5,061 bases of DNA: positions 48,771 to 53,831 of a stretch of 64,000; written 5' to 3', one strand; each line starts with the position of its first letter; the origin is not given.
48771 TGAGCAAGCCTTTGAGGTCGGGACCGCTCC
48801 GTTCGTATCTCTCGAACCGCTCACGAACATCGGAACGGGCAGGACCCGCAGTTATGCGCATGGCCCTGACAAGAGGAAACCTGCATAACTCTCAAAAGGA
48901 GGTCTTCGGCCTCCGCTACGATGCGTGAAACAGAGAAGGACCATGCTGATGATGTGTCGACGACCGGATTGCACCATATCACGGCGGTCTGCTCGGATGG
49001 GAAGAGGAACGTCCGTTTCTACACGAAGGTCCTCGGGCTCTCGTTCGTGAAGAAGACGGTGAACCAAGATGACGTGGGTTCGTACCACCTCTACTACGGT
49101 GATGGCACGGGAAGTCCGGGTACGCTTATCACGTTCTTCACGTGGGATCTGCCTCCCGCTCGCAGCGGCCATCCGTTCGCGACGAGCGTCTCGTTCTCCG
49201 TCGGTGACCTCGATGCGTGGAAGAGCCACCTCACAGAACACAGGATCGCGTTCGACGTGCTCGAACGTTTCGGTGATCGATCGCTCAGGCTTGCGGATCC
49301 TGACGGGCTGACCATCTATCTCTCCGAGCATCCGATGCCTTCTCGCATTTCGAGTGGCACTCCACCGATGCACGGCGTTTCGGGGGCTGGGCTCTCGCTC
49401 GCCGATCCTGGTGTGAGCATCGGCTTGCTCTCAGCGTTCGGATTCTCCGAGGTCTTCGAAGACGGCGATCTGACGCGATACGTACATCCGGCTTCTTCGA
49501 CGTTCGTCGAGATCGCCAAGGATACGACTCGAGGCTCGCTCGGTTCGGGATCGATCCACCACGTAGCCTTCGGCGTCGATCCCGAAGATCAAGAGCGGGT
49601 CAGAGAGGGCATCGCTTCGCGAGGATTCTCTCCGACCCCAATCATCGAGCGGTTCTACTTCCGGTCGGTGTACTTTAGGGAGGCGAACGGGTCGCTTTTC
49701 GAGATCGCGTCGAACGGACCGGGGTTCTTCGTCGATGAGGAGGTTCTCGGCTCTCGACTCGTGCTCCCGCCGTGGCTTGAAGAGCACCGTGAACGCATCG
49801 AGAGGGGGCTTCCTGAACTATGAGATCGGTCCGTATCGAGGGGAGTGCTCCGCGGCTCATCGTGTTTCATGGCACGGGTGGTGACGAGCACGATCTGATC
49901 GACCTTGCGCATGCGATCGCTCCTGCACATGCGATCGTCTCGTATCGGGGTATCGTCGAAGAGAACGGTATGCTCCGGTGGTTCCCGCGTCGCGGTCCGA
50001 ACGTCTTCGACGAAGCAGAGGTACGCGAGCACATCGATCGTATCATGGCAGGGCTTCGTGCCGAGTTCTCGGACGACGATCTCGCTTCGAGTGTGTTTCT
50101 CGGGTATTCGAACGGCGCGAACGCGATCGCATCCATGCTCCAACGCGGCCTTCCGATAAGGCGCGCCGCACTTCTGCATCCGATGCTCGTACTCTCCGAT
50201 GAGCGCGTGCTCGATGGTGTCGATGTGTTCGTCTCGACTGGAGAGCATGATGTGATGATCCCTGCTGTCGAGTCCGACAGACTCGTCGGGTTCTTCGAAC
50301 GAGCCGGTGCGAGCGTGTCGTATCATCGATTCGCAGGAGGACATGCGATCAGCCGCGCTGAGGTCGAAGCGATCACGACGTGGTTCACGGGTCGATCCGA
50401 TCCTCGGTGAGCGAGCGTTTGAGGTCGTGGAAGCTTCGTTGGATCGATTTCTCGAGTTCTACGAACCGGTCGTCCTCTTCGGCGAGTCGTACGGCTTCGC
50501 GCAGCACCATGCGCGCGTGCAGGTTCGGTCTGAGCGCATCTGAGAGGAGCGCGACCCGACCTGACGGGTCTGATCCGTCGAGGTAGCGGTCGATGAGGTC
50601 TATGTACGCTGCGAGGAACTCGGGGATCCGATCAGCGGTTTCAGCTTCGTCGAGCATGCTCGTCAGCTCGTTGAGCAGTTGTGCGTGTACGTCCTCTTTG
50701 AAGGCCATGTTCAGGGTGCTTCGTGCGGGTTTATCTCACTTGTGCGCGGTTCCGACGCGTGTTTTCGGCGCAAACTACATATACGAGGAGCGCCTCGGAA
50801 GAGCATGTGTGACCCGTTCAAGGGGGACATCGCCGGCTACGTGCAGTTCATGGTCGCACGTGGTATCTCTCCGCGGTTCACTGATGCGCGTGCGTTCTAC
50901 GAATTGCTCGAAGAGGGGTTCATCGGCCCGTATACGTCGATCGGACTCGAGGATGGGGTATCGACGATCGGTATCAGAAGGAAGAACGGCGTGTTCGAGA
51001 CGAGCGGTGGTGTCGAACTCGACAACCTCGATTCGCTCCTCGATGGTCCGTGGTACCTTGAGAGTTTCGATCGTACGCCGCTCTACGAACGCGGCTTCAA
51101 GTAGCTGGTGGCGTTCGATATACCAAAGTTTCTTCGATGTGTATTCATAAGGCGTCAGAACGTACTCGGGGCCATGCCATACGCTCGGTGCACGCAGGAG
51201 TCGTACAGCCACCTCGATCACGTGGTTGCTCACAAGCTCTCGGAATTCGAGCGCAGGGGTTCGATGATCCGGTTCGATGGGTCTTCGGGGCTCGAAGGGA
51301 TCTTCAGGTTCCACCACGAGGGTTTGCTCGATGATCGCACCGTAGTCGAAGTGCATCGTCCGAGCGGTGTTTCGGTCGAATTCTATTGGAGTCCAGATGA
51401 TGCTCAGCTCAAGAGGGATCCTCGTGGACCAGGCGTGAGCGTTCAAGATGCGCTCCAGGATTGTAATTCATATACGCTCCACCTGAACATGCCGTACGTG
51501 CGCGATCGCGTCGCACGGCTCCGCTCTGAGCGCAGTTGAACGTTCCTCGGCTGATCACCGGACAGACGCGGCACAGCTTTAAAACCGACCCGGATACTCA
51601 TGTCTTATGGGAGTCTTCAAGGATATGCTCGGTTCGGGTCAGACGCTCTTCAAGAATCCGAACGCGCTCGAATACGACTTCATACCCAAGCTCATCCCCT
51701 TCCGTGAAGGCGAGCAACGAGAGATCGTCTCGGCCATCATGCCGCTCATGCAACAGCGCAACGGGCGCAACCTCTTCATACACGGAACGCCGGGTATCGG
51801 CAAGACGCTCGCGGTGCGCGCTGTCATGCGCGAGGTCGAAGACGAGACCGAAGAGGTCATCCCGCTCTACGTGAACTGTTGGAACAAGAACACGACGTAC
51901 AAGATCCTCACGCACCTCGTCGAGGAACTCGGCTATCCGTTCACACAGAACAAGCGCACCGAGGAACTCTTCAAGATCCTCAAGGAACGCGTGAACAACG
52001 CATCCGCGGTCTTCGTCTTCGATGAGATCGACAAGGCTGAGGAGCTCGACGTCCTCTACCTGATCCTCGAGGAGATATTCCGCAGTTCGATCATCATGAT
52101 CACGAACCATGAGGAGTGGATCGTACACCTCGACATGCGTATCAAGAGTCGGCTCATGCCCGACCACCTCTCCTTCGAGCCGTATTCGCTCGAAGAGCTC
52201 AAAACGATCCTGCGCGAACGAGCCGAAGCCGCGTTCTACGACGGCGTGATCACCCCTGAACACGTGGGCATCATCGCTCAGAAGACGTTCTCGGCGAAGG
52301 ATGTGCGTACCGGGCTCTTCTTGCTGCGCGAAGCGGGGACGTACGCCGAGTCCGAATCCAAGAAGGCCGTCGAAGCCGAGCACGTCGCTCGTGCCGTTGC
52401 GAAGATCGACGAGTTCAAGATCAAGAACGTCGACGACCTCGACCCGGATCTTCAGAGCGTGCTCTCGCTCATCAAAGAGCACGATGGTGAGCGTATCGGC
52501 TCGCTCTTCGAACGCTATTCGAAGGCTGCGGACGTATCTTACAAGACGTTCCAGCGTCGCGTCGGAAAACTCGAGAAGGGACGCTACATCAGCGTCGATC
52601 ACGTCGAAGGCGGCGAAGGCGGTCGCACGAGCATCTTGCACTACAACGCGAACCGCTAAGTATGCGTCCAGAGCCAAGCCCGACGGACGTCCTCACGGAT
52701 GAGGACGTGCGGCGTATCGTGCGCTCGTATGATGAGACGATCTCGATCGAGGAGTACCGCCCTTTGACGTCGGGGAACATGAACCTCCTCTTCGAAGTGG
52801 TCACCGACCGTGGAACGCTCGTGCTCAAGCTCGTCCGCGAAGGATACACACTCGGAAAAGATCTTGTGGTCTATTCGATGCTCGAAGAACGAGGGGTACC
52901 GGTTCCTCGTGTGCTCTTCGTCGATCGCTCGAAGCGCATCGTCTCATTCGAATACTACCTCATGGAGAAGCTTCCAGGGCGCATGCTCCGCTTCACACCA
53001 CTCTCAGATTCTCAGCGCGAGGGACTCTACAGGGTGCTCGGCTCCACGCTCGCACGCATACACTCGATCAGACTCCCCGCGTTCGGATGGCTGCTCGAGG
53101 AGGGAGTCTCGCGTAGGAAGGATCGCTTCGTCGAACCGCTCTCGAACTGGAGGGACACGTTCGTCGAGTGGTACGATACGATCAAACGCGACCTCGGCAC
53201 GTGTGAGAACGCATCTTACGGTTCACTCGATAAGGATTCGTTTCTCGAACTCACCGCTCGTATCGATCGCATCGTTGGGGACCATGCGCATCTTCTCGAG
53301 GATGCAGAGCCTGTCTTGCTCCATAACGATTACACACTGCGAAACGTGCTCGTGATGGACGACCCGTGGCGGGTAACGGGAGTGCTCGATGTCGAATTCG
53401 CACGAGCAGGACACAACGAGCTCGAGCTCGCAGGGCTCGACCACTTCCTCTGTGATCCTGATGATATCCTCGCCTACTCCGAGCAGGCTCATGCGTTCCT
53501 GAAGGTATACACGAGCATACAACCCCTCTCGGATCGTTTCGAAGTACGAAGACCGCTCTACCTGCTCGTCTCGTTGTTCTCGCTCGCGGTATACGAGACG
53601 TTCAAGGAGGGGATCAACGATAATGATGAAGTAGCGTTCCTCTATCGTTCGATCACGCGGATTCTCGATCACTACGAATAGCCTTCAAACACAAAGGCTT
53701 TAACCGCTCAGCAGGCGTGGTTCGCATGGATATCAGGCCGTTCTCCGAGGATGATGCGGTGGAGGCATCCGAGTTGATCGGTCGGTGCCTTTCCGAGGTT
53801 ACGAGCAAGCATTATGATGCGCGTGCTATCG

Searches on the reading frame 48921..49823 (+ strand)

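Call 75: search_protein_families(library=pfam, proteins=[window:48921-49823:+], max_evalue=0.001)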
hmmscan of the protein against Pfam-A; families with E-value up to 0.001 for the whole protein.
window:48921-49823:+ (300 aa): 1 family
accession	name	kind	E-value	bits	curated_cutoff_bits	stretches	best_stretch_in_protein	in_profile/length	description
PF00903.31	Glyoxalase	-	5.8e-14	53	20.6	1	16-132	1-119/121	Glyoxalase/Bleomycin resistance protein/Dioxygenase superfamily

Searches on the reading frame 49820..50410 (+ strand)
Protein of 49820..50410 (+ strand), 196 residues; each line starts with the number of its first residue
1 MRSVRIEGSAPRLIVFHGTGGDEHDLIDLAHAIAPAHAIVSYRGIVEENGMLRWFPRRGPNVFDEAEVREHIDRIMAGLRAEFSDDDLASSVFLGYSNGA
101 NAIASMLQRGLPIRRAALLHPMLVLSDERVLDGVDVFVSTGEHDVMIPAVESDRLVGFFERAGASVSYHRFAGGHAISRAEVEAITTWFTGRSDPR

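Call 75: search_protein_families(library=pfam, proteins=[window:49820-50410:+], max_evalue=0.001)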
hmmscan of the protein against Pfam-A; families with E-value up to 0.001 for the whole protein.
window:49820-50410:+ (196 aa): 1 family
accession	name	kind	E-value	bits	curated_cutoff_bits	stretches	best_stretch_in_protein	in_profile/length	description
PF02230.22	Abhydrolase_2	-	4.4e-06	27.1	23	1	12-187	16-211/217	Phospholipase/Carboxylesterase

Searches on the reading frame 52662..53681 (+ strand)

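Call 74: search_protein_families(library=pfam, proteins=[window:52662-53681:+], max_evalue=0.001)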
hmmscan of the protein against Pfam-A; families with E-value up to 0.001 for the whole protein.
window:52662-53681:+ (339 aa): 2 families
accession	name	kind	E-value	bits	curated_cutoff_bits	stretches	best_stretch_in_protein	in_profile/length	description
PF01636.29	APH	-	5.8e-27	95.4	23.2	1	32-288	2-238/239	Phosphotransferase enzyme family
PF03881.20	Fructosamin_kin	-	1.6e-08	34.6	22.4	1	19-315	9-271/288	Fructosamine kinase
